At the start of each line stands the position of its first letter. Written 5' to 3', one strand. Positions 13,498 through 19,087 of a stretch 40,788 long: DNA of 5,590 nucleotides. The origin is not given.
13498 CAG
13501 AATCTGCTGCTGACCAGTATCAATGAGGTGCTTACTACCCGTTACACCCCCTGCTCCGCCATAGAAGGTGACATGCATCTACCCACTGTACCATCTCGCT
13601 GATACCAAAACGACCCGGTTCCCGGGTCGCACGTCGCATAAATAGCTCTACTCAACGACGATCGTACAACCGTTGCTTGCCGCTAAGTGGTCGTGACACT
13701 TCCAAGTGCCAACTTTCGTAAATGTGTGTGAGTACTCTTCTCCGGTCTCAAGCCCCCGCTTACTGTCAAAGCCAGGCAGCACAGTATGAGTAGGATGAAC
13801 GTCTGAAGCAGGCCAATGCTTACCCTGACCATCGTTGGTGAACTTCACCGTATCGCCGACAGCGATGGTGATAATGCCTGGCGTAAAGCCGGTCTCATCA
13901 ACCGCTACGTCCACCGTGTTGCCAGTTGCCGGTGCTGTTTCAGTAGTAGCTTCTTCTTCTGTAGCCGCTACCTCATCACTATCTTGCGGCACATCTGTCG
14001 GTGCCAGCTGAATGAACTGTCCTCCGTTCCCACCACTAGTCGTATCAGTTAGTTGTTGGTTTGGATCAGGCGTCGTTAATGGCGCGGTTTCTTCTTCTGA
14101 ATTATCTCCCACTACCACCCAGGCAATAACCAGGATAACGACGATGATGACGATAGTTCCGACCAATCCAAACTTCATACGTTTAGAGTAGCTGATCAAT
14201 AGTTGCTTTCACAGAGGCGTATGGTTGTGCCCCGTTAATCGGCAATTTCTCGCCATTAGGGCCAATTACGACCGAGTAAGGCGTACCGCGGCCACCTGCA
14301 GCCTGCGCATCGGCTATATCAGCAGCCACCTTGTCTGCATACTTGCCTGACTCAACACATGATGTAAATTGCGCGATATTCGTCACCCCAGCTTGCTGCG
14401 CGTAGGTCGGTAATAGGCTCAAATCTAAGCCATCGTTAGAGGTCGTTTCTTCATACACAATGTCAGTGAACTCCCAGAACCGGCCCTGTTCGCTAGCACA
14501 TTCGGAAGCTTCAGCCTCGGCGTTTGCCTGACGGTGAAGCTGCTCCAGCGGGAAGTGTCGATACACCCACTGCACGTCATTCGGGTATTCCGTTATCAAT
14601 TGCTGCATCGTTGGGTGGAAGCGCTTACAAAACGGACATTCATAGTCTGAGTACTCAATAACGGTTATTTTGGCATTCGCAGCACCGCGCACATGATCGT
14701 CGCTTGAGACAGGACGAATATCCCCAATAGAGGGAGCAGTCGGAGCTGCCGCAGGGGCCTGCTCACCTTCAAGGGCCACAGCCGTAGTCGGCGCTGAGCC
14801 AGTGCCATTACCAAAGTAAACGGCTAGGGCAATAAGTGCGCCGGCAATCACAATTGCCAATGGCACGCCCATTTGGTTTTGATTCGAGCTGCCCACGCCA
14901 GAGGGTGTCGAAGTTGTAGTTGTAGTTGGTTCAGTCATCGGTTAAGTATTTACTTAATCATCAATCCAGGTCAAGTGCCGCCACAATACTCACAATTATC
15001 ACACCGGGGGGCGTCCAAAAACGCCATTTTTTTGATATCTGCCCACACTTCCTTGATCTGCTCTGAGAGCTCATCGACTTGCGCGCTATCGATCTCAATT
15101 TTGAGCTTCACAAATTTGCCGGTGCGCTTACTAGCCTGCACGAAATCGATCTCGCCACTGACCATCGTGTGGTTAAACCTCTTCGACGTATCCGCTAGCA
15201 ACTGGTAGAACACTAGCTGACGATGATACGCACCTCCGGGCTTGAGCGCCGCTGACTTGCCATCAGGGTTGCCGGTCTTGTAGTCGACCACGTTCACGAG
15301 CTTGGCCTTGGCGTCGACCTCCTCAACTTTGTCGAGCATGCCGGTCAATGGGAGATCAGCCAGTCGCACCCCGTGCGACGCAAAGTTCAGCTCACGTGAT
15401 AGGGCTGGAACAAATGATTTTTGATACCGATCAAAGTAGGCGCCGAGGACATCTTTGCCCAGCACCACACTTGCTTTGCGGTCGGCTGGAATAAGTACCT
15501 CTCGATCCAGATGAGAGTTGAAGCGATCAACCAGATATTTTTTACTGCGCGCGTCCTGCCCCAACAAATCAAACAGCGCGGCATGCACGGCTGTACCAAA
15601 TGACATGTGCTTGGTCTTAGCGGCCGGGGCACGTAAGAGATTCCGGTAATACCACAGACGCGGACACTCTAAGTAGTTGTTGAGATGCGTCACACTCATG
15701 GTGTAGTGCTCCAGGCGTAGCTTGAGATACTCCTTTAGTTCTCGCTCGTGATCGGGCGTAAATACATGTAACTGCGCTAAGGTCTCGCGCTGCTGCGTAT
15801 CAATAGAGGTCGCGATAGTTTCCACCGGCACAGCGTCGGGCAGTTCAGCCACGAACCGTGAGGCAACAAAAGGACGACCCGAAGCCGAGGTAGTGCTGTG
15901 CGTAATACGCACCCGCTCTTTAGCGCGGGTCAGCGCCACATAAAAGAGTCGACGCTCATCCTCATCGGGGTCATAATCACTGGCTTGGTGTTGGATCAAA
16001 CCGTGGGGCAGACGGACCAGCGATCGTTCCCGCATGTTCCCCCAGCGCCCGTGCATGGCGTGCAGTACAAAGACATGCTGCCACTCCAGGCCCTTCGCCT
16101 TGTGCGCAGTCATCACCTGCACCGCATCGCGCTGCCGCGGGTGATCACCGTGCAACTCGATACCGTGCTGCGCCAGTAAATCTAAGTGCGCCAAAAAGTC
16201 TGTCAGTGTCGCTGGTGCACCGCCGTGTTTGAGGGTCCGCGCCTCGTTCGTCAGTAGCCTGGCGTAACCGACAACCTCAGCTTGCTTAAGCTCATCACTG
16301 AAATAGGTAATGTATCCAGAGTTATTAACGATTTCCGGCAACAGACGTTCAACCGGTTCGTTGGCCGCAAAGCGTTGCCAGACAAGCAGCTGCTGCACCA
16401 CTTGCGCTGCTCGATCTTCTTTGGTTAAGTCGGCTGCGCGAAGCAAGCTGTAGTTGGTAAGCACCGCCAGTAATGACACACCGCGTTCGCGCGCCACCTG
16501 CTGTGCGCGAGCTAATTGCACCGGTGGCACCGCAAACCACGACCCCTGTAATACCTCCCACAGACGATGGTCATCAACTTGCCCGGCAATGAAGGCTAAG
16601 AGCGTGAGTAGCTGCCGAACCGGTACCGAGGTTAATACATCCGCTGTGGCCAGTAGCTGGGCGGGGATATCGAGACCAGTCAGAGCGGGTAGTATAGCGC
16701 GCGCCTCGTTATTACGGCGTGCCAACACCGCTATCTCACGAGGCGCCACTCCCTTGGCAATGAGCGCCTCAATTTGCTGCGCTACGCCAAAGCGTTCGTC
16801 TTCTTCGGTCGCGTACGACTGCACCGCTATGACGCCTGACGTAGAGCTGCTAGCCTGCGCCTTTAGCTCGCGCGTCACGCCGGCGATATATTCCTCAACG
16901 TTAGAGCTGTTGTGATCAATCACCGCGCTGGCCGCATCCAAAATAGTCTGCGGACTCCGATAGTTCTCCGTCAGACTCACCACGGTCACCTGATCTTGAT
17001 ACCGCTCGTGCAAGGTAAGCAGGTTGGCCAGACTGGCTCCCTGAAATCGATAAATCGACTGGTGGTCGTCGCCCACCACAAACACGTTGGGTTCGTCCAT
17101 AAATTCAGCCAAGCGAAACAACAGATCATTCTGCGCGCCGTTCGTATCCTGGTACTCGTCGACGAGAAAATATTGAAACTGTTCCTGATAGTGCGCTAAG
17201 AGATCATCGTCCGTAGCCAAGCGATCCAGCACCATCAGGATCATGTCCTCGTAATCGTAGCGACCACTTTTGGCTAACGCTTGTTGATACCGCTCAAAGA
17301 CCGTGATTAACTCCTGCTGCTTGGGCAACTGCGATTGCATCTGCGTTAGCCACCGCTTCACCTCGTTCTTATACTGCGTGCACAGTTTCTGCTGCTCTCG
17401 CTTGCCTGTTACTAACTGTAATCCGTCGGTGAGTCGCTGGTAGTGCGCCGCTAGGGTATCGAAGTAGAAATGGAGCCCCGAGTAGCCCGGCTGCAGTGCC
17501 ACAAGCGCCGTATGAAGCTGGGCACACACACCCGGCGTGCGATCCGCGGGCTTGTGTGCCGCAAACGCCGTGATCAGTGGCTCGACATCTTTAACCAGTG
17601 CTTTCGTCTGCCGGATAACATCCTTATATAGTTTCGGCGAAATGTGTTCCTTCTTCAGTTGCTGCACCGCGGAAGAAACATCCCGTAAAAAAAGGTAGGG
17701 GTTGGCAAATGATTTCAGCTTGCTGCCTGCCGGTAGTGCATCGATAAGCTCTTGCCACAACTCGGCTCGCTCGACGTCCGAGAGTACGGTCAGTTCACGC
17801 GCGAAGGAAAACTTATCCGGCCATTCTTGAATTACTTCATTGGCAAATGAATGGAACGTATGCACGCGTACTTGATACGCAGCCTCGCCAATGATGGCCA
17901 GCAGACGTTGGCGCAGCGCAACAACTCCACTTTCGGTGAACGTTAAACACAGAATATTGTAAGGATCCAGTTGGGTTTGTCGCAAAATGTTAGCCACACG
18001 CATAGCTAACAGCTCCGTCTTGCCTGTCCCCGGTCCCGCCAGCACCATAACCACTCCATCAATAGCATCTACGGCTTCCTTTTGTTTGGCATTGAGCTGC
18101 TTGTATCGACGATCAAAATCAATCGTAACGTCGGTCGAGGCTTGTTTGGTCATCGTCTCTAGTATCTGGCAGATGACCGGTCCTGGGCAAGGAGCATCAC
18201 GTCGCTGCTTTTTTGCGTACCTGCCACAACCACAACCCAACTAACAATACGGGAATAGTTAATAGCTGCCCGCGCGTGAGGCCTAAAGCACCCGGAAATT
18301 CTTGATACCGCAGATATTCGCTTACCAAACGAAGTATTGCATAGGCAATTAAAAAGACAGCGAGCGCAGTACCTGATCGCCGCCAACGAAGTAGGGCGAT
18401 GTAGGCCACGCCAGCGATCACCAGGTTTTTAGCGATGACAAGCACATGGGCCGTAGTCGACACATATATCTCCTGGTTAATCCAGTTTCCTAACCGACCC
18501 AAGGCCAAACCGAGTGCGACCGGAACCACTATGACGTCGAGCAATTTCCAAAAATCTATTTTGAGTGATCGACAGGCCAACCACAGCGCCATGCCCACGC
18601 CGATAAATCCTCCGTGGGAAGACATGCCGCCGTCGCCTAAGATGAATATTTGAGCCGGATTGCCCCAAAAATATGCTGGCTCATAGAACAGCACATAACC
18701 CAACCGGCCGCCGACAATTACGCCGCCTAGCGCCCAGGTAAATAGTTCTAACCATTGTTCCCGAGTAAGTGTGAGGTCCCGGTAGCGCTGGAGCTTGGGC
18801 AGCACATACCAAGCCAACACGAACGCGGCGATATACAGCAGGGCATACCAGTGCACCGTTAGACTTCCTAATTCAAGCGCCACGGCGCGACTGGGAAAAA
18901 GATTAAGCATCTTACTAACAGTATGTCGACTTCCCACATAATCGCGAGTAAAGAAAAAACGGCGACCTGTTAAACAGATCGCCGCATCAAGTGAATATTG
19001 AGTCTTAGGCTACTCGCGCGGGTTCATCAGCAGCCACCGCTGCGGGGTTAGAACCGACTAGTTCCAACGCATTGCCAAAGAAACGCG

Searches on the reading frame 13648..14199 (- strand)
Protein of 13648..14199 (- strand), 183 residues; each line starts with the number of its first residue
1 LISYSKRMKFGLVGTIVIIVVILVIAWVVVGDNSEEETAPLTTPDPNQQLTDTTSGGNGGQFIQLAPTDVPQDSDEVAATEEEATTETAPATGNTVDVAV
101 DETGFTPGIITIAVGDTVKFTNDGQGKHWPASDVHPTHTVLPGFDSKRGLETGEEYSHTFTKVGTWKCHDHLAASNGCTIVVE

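Call 7: search_protein_families(library=pfam, proteins=[window:13648-14199:-])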
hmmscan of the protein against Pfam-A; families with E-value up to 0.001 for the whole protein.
window:13648-14199:- (183 aa): 0 families

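Call 53: search_protein_families(library=pfam, proteins=[window:13648-14199:-], max_evalue=0.01)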
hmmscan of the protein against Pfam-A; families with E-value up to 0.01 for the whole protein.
window:13648-14199:- (183 aa): 1 family
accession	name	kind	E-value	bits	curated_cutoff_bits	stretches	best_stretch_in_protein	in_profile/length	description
PF13473.12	Cupredoxin_1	-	0.0075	16.7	27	0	88-175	15-97/104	Cupredoxin-like domain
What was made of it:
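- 13648..14199 (-): 183-aa gene overlapping the dsbA end, weakly cupredoxin-like; probably co-transcribed with dsbA. Pfam Cupredoxin_1, E 0.0075, below cut-off (call 53).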

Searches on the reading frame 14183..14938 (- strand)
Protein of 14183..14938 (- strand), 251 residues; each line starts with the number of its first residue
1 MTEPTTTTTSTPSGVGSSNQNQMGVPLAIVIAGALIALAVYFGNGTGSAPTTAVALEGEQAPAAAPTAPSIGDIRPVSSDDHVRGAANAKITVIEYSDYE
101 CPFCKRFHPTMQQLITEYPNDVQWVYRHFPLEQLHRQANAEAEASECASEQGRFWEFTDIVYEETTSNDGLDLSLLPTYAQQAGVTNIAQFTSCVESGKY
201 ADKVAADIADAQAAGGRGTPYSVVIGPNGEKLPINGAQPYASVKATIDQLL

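Call 7: search_protein_families(library=pfam, proteins=[window:14183-14938:-])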
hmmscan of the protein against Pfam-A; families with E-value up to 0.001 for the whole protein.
window:14183-14938:- (251 aa): 4 families
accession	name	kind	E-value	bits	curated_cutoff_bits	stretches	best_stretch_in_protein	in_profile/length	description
PF13462.12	Thioredoxin_4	-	4.6e-22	79.4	23.2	1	80-248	4-164/165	Thioredoxin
PF01323.26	DSBA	-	8.2e-15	55.5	25.6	2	92-140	1-48/191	DSBA-like thioredoxin domain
PF13098.12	Thioredoxin_2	-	2.5e-06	28.2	27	1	87-240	3-97/104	Thioredoxin-like domain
PF18400.7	Thioredoxin_12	-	4.7e-05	23.8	26.1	0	81-132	134-185/190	Thioredoxin-like domain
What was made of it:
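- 14183..14938 (-): DsbA-like thiol:disulfide oxidoreductase gene. Pfam Thioredoxin_4 and DSBA (call 7)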

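Call 34: find_homologous_proteins(query=window:14183-14938:-, max_evalue=1e-30)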
Query window:14183-14938:- (251 aa): 5609 proteins with E <= 1e-30 among 8000 candidates; the best 120 are listed.
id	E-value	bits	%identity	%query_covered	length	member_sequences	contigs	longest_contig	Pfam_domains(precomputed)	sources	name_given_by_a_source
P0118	2.6e-163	559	100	100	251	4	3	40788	PF13098.14,PF01323.27,PF13462.13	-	-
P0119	3.7e-135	467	84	100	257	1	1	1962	PF00085.27,PF13098.14,PF01323.27,PF13462.13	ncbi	-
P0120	6.4e-113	394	75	92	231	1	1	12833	PF13098.14,PF01323.27,PF13462.13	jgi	-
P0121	2.8e-109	382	71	100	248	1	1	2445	PF13098.14,PF01323.27,PF13462.13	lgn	-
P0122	3.5e-104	366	65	97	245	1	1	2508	PF13098.14,PF01323.27,PF13462.13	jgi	jgi:protein-disulfide isomerase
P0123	2.3e-103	363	64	91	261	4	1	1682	PF13098.14,PF01323.27,PF13462.13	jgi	-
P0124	8.7e-103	361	68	91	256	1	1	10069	PF13098.14,PF01323.27,PF13462.13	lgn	-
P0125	1.6e-102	360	67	94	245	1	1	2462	PF13098.14,PF01323.27,PF13462.13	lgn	-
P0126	3.1e-102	359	61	100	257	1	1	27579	PF13098.14,PF01323.27,PF13462.13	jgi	jgi:protein-disulfide isomerase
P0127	6.5e-102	358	64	100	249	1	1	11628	PF13098.14,PF01323.27,PF13462.13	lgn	-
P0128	1.2e-101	357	64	98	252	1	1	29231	PF13098.14,PF01323.27,PF13462.13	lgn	-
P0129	3.0e-101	356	68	92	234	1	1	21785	PF13098.14,PF01323.27,PF13462.13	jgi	jgi:protein-disulfide isomerase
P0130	4.0e-101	356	67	91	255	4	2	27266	PF13098.14,PF01323.27,PF13462.13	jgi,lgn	-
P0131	5.8e-101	355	64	98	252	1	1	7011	PF13098.14,PF01323.27,PF13462.13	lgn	-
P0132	1.7e-100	354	66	94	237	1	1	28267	PF13098.14,PF01323.27,PF13462.13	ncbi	-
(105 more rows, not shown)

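Call 36: find_encoding_contigs(protein=P0119, flank=3000, max_places=2)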
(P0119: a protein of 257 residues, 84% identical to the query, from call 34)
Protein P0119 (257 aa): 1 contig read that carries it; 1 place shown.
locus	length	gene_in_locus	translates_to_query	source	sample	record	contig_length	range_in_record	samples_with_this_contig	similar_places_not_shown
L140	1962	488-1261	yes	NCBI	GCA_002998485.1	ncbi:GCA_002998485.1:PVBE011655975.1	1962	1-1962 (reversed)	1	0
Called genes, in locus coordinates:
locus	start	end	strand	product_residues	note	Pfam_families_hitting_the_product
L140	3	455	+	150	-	?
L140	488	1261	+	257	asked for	PF00085:Thioredoxin (faint), PF13098:Thioredoxin_2 (weak), PF13462:Thioredoxin_4, PF01323:DSBA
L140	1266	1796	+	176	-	-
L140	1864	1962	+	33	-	?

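Call 37: find_encoding_contigs(protein=P0120, flank=10000, max_places=2)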
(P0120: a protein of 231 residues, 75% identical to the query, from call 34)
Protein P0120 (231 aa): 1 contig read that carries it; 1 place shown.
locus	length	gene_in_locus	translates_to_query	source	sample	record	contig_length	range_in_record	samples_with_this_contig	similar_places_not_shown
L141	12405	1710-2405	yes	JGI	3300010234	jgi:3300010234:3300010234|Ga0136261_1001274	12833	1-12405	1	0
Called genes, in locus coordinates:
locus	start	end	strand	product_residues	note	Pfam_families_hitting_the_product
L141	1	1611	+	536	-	?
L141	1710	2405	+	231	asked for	PF13098:Thioredoxin_2 (weak), PF13462:Thioredoxin_4, PF01323:DSBA (weak)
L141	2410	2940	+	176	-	-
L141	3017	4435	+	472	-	PF00753:Lactamase_B, PF23023:Anti-Pycsar_Apyc1 (faint), PF12706:Lactamase_B_2 (weak), PF16661:Lactamase_B_6, PF10996:Beta-Casp, PF07521:RMMBL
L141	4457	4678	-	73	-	-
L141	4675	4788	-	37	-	-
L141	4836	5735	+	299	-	PF03446:NAD_binding_2, PF03807:F420_oxidored (weak), PF00393:6PGD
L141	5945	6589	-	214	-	PF02781:G6PD_C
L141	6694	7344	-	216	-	-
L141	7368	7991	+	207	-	PF04199:Cyclase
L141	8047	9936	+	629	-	PF03102:NeuB, PF08666:SAF, PF01261:AP_endonuc_2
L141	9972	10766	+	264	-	PF13489:Methyltransf_23, PF13847:Methyltransf_31 (weak), PF08241:Methyltransf_11, PF08242:Methyltransf_12, PF13649:Methyltransf_25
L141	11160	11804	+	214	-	PF13462:Thioredoxin_4, PF01323:DSBA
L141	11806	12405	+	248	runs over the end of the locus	PF00106:adh_short, PF01370:Epimerase, PF04321:RmlD_sub_bind (weak), PF13561:adh_short_C2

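Call 38: find_encoding_contigs(protein=P0121, flank=3000, max_places=2)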
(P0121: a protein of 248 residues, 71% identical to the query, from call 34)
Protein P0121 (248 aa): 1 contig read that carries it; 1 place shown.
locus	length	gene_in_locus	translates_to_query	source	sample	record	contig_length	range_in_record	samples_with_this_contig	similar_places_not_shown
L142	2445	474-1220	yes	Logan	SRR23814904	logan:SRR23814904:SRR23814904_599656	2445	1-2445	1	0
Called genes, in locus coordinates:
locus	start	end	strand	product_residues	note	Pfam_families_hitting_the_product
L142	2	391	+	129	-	?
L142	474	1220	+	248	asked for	PF13098:Thioredoxin_2 (weak), PF13462:Thioredoxin_4, PF01323:DSBA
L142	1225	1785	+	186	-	PF13473:Cupredoxin_1 (weak), PF00127:Copper-bind (weak)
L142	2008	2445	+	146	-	?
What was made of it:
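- A weakly cupredoxin-like gene follows dsbA (calls 38, 53).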

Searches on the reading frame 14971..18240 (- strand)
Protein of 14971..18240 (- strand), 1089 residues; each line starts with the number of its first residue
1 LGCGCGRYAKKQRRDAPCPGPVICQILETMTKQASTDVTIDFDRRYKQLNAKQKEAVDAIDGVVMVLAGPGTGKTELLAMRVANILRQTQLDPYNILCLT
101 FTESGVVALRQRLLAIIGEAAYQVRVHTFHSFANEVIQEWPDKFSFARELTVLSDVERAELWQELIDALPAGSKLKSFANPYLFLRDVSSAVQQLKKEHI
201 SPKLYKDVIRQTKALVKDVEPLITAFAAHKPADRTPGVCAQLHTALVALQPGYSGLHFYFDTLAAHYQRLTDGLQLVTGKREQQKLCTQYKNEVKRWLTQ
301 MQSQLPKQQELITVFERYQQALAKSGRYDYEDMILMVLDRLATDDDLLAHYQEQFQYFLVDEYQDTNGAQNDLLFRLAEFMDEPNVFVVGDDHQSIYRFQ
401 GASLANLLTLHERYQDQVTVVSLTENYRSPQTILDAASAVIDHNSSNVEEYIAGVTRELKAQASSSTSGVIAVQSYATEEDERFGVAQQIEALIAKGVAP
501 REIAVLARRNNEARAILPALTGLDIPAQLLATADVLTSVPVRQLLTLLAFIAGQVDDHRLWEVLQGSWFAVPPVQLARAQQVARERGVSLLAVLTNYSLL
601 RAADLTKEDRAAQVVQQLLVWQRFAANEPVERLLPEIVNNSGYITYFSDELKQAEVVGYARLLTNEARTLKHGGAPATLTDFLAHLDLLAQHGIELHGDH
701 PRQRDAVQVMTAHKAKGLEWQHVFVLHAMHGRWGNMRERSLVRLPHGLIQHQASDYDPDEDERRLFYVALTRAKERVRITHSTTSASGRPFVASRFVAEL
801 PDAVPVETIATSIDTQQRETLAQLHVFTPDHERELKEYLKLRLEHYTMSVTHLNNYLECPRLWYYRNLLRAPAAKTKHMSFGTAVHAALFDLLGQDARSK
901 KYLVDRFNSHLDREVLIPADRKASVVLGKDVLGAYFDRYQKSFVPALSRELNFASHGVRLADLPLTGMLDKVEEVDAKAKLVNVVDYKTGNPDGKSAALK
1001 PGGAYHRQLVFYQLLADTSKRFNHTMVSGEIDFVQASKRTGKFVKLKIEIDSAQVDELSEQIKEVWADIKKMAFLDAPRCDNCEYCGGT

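Call 7: search_protein_families(library=pfam, proteins=[window:14971-18240:-])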
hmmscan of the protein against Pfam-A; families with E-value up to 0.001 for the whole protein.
window:14971-18240:- (1089 aa): 8 families
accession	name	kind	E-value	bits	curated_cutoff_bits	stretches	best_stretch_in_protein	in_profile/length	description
PF00580.27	UvrD-helicase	-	7e-59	200.2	23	1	49-414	1-270/271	UvrD/REP helicase N-terminal domain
PF13361.12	UvrD_C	-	2.7e-35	122.9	25.6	1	422-782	2-348/350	UvrD-like helicase C-terminal domain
PF12705.13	PDDEXK_1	-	1.7e-24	87.5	22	1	847-1085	1-242/247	PD-(D/E)XK nuclease superfamily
PF13245.12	AAA_19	-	6e-16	59.3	25.1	1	53-399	1-133/134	AAA domain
PF13538.12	UvrD_C_2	-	1.7e-11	44.3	27.4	1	752-779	24-51/52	UvrD-like helicase C-terminal domain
PF13604.12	AAA_30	-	2.1e-07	31.3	27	0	48-110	1-63/191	AAA domain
PF01443.25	Viral_helicase1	-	1.4e-05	25.5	21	0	700-779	178-226/228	Viral superfamily 1 RNA helicase core domain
PF01930.23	Cas_Cas4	-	0.00012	22.6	22.7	0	1003-1085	79-154/160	Domain of unknown function DUF83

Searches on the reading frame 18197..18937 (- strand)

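Call 67: search_protein_families(library=pfam, proteins=[window:18197-18937:-], max_evalue=0.001)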
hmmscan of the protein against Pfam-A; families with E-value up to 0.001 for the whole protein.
window:18197-18937:- (246 aa): 1 family
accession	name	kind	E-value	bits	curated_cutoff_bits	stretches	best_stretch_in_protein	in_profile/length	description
PF01790.23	LGT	-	4.6e-49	167.3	24.9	1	19-238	2-238/240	Prolipoprotein diacylglyceryl transferase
